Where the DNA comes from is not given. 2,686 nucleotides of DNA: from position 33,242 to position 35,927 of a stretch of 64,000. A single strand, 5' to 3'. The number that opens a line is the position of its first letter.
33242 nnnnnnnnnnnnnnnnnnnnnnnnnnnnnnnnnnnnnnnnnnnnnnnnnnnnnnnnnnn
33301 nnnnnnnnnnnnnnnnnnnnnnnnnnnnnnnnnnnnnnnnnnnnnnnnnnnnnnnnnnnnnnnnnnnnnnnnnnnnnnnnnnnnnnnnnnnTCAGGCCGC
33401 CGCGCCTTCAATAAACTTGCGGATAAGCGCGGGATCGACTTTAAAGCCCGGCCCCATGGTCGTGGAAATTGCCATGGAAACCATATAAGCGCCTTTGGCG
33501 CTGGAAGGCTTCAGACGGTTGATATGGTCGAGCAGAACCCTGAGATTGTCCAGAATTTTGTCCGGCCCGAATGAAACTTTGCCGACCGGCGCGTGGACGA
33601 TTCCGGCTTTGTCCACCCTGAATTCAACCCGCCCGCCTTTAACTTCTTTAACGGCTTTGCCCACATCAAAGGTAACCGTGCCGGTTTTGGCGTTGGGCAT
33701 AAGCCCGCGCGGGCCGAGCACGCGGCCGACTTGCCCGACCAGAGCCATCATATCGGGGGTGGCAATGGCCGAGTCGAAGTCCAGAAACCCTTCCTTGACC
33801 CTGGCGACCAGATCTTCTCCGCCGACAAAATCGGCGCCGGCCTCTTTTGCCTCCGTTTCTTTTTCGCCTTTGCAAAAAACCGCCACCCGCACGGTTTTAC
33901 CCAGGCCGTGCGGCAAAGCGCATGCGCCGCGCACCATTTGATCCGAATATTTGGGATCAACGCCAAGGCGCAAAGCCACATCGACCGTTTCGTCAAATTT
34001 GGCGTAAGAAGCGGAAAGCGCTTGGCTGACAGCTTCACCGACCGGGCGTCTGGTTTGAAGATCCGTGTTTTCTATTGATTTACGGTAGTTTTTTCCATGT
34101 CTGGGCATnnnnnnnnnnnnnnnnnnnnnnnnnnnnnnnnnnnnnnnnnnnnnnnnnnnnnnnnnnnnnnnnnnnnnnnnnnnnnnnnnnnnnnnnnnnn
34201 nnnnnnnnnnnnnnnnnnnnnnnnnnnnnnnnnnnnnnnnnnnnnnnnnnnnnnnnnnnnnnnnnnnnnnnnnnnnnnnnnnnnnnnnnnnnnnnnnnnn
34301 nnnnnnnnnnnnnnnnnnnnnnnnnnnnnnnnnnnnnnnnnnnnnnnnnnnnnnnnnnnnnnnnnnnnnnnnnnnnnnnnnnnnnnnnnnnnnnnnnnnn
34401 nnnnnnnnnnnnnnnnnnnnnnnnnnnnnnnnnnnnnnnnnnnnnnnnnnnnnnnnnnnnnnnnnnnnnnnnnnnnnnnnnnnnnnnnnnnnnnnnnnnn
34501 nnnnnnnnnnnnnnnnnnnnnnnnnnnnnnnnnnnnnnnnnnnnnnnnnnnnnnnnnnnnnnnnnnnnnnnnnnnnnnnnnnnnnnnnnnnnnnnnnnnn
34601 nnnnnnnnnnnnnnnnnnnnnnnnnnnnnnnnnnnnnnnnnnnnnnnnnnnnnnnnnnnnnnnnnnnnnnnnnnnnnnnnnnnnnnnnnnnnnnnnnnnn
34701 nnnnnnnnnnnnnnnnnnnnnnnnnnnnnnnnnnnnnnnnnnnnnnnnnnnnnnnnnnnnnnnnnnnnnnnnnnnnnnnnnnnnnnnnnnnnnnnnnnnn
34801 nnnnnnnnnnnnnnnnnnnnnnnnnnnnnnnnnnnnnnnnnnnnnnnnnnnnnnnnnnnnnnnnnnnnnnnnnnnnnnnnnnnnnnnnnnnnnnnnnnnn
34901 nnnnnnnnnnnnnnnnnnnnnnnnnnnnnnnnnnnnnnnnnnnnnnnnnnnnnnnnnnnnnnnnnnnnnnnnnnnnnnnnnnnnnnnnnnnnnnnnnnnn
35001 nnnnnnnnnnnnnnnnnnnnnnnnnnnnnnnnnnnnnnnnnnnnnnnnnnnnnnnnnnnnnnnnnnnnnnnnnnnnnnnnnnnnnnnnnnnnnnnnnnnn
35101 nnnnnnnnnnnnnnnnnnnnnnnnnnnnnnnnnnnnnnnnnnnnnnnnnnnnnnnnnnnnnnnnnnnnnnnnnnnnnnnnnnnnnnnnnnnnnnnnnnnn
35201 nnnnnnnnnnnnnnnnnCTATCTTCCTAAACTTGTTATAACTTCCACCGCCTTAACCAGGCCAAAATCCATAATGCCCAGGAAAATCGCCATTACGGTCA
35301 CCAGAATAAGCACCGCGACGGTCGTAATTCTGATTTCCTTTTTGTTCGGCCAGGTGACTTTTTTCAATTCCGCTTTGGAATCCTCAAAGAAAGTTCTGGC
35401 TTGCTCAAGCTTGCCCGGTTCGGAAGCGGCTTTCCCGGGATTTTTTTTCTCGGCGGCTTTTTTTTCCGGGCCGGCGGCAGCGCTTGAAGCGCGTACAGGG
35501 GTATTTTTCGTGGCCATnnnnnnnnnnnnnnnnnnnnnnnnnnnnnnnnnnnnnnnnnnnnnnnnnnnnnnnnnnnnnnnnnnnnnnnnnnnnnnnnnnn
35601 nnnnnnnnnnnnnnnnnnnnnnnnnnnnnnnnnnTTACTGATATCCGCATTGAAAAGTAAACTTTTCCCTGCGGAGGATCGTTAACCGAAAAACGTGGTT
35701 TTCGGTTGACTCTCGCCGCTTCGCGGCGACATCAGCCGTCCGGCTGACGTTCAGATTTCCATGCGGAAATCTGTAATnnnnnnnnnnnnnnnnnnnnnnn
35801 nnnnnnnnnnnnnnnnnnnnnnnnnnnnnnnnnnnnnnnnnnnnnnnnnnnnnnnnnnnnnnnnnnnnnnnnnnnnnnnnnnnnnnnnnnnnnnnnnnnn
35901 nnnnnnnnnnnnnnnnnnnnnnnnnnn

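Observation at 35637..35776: Family A: a 140-bp element made of five consecutive hairpins with terminal inverted repeats, four copies, three of them next to tRNA genes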

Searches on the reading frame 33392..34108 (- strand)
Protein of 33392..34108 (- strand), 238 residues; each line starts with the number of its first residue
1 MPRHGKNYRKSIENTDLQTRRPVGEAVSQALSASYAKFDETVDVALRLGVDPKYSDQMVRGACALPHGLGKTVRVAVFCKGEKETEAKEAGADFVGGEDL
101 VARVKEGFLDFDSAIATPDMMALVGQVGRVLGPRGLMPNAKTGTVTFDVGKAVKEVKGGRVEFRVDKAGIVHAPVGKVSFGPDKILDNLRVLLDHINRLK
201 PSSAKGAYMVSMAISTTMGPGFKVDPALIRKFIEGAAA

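Call 20: find_related_loci(query=window:33392-34108:-, collection=metagenome_contigs, flank=6000)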
Query window:33392-34108:- (238 aa) in metagenome_contigs; peptide patterns used: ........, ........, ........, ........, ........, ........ (x = any residue, [..] = any of these).
446 stretches matched a pattern; 367 encode a relative of the query (tblastn E <= 1e-3); the best 80 are kept; 80 distinct loci.
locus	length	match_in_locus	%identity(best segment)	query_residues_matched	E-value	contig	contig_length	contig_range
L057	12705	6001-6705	79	1-235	6e-127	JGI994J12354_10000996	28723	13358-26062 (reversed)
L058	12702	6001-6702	83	1-234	6e-126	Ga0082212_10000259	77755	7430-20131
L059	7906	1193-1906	82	1-238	1e-125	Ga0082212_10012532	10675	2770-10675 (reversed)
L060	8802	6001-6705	75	1-235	2e-123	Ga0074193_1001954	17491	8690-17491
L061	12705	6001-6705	75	1-235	2e-123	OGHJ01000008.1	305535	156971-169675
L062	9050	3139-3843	76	1-235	2e-123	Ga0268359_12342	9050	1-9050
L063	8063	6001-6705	74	1-235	3e-123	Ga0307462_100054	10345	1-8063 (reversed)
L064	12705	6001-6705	76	1-235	2e-123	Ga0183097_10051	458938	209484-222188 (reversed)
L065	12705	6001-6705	76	1-235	2e-123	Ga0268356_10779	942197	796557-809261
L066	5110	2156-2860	75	1-235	3e-123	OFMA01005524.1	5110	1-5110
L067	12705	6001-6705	75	1-235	9e-123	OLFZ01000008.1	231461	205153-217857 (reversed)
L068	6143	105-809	75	1-235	8e-123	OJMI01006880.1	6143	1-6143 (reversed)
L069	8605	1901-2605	75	1-235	9e-123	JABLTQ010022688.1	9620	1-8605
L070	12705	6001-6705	75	1-235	1e-122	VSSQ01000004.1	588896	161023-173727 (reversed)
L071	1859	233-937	75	1-235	3e-131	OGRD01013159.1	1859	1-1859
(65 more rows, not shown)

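Call 55: find_homologous_proteins(query=window:33392-34108:-, max_evalue=1e-60)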
Query window:33392-34108:- (238 aa): 7947 proteins with E <= 1e-60 among 8000 candidates; the best 120 are listed.
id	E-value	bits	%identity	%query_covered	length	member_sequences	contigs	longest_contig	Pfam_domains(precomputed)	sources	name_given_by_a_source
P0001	3.4e-148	509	98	100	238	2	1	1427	PF00687.27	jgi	jgi:large subunit ribosomal protein L1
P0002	5.2e-137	473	89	100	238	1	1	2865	PF00687.27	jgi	jgi:large subunit ribosomal protein L1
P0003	2.9e-134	464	88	100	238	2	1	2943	PF00687.27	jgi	jgi:large subunit ribosomal protein L1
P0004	1.2e-132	459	86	100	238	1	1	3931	PF00687.27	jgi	jgi:large subunit ribosomal protein L1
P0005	4.2e-129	447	85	100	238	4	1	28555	PF00687.27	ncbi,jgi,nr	ncbi:MAG: 50S ribosomal protein L1 [Deltaproteobacteria bacterium]|jgi:large subunit ribosomal prote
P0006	5.5e-128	443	83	100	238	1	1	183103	PF00687.27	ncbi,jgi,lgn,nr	ncbi:MAG: 50S ribosomal protein L1 [Deltaproteobacteria bacterium]|jgi:large subunit ribosomal prote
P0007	1.2e-126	439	82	100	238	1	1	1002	PF00687.27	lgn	-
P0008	4.4e-126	437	81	100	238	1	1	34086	PF00687.27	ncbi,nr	ncbi:50S ribosomal protein L1 [Desulfovibrio sp. OttesenSCG-928-C06]|nr:50S ribosomal protein L1 [De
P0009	8.0e-126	436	83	99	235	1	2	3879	PF00687.27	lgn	-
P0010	3.6e-125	434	82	98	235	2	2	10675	PF00687.27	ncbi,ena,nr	ncbi:MAG: 50S ribosomal protein L1 [Desulfovibrionaceae bacterium]|nr:50S ribosomal protein L1 [Desu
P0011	5.5e-125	434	82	99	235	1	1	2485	PF00687.27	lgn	-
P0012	7.5e-125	433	83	99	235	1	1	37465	PF00687.27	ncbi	-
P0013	9.3e-125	433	82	99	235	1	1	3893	PF00687.27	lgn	-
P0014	3.1e-124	431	83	99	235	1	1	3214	PF00687.27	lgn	-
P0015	7.5e-124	430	81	100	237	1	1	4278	PF00687.27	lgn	-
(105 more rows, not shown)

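Call 56: find_encoding_contigs(protein=P0002, flank=6000, max_places=3)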
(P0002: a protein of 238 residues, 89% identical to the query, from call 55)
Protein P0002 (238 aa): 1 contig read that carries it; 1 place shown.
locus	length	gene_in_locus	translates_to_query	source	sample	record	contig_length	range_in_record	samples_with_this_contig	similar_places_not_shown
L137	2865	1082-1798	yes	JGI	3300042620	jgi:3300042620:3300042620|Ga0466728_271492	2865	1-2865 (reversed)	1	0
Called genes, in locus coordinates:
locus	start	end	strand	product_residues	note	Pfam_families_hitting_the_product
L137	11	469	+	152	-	PF02357:NusG, PF00467:KOW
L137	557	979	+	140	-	PF03946:Ribosomal_L11_N, PF00298:Ribosomal_L11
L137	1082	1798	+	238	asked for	PF00687:Ribosomal_L1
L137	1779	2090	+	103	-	-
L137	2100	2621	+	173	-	PF00466:Ribosomal_L10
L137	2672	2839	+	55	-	PF16320:Ribosomal_L12_N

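Call 57: find_encoding_contigs(protein=P0003, flank=6000, max_places=3)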
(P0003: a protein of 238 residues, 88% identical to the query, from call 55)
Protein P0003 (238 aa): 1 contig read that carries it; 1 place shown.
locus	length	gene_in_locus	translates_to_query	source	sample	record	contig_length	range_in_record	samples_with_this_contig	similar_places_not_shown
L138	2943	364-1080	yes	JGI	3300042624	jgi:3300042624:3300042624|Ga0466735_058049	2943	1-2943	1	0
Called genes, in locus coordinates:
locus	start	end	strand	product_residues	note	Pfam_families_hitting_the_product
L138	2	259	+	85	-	PF00298:Ribosomal_L11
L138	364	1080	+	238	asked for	PF00687:Ribosomal_L1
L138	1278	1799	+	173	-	PF00466:Ribosomal_L10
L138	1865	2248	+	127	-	PF16320:Ribosomal_L12_N, PF00542:Ribosomal_L12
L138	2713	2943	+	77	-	?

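Call 58: find_encoding_contigs(protein=P0004, flank=6000, max_places=3)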
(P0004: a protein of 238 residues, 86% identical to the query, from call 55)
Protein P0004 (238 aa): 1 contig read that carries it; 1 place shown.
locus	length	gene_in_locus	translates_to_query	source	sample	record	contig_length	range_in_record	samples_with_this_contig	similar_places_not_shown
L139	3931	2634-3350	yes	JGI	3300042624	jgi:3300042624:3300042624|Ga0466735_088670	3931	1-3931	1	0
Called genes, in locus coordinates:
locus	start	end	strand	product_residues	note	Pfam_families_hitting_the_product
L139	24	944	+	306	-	PF00009:GTP_EFTU, PF03144:GTP_EFTU_D2, PF03143:GTP_EFTU_D3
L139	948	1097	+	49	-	PF00471:Ribosomal_L33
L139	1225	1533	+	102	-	PF00584:SecE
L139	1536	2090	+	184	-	PF02357:NusG, PF00467:KOW (faint)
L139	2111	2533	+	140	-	PF03946:Ribosomal_L11_N, PF00298:Ribosomal_L11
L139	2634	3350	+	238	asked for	PF00687:Ribosomal_L1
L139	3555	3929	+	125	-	?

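Call 59: find_encoding_contigs(protein=P0005, flank=6000, max_places=3)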
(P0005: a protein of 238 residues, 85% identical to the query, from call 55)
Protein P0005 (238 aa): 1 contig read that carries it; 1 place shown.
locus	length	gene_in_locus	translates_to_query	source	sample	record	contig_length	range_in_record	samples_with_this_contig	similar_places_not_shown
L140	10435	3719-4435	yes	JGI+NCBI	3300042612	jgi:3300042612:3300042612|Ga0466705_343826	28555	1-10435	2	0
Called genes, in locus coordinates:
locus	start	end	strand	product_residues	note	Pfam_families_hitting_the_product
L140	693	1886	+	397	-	PF00009:GTP_EFTU, PF03144:GTP_EFTU_D2, PF03143:GTP_EFTU_D3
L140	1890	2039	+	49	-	PF00471:Ribosomal_L33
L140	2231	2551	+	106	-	PF00584:SecE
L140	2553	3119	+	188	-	PF02357:NusG, PF00467:KOW (weak)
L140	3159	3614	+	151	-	PF03946:Ribosomal_L11_N, PF00298:Ribosomal_L11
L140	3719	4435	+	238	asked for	PF00687:Ribosomal_L1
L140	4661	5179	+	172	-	PF00466:Ribosomal_L10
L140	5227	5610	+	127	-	PF16320:Ribosomal_L12_N, PF00542:Ribosomal_L12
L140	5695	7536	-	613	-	PF00884:Sulfatase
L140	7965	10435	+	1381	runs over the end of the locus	PF04563:RNA_pol_Rpb2_1, PF04561:RNA_pol_Rpb2_2, PF04565:RNA_pol_Rpb2_3, PF10385:RNA_pol_Rpb2_45, PF00562:RNA_pol_Rpb2_6, PF04560:RNA_pol_Rpb2_7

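Call 64: find_encoding_contigs(protein=P0001, flank=6000, max_places=4)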
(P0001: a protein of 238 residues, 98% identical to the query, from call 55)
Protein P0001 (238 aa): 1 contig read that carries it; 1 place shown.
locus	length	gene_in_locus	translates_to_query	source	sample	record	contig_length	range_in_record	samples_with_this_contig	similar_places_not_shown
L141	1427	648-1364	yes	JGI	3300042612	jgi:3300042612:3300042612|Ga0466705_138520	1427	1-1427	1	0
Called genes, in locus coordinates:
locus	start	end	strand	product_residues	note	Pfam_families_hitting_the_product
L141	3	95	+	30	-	?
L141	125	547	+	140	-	PF03946:Ribosomal_L11_N, PF00298:Ribosomal_L11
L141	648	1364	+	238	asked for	PF00687:Ribosomal_L1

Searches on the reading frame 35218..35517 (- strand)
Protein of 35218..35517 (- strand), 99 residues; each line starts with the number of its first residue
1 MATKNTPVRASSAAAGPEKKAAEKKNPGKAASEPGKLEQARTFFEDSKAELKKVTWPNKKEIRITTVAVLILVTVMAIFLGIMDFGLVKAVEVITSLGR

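Call 35: search_protein_families(library=pfam, proteins=[window:35218-35517:-])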
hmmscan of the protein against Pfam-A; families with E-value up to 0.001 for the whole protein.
window:35218-35517:- (99 aa): 1 family
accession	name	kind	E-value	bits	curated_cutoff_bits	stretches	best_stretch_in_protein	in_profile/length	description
PF00584.25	SecE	-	2.3e-20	72.7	22.7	1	42-94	2-54/55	SecE/Sec61-gamma subunits of protein translocation complex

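Call 73: find_homologous_proteins(query=window:35218-35517:-, max_evalue=1e-20)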
Query window:35218-35517:- (99 aa): 8 proteins with E <= 1e-20 among 18 candidates.
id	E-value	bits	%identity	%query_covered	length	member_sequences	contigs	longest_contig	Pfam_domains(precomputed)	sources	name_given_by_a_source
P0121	1.4e-54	199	100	100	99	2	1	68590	PF00584.26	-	-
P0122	3.9e-48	179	90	100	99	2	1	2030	PF00584.26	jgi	jgi:preprotein translocase subunit SecE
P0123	2.5e-39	150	78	100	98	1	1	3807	PF00584.26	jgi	jgi:preprotein translocase subunit SecE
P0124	1.5e-38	148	78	99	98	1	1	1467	PF00584.26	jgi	jgi:preprotein translocase subunit SecE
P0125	2.0e-37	144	78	99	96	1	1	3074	PF00584.26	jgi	jgi:preprotein translocase subunit SecE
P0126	1.2e-35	139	73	100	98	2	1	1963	PF00584.26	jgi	jgi:preprotein translocase subunit SecE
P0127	1.2e-34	136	72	100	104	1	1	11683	PF00584.26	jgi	jgi:preprotein translocase subunit SecE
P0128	1.4e-34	135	71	99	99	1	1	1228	PF00584.26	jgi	jgi:preprotein translocase subunit SecE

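Call 74: find_encoding_contigs(protein=P0122, flank=6000, max_places=3)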
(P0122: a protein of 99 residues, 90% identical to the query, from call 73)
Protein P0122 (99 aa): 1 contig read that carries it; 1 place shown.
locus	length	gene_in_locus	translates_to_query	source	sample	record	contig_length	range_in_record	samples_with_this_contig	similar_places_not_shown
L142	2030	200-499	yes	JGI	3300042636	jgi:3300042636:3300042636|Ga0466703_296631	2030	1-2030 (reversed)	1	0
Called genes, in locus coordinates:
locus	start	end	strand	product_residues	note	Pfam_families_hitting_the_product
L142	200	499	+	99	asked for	PF00584:SecE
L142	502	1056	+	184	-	PF02357:NusG, PF00467:KOW (weak)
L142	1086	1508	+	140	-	PF03946:Ribosomal_L11_N, PF00298:Ribosomal_L11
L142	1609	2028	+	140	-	?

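Call 75: find_encoding_contigs(protein=P0123, flank=6000, max_places=3)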
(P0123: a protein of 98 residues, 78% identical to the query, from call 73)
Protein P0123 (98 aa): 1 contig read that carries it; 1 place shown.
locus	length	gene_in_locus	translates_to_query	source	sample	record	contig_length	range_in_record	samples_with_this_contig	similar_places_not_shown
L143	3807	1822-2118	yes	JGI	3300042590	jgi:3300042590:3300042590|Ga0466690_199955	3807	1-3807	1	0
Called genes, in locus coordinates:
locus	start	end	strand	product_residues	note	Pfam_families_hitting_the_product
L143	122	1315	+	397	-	PF00009:GTP_EFTU, PF03144:GTP_EFTU_D2, PF03143:GTP_EFTU_D3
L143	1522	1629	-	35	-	-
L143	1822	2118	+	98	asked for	PF00584:SecE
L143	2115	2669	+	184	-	PF02357:NusG, PF00467:KOW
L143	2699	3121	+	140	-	PF03946:Ribosomal_L11_N, PF00298:Ribosomal_L11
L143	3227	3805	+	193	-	?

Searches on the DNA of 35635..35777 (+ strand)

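Call 47: search_dna_similar(query=window:35635-35777:+, collection=plasmids, mode=distant, max_evalue=0.001)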
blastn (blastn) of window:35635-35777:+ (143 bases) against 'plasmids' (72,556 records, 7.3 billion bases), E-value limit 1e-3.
No match.
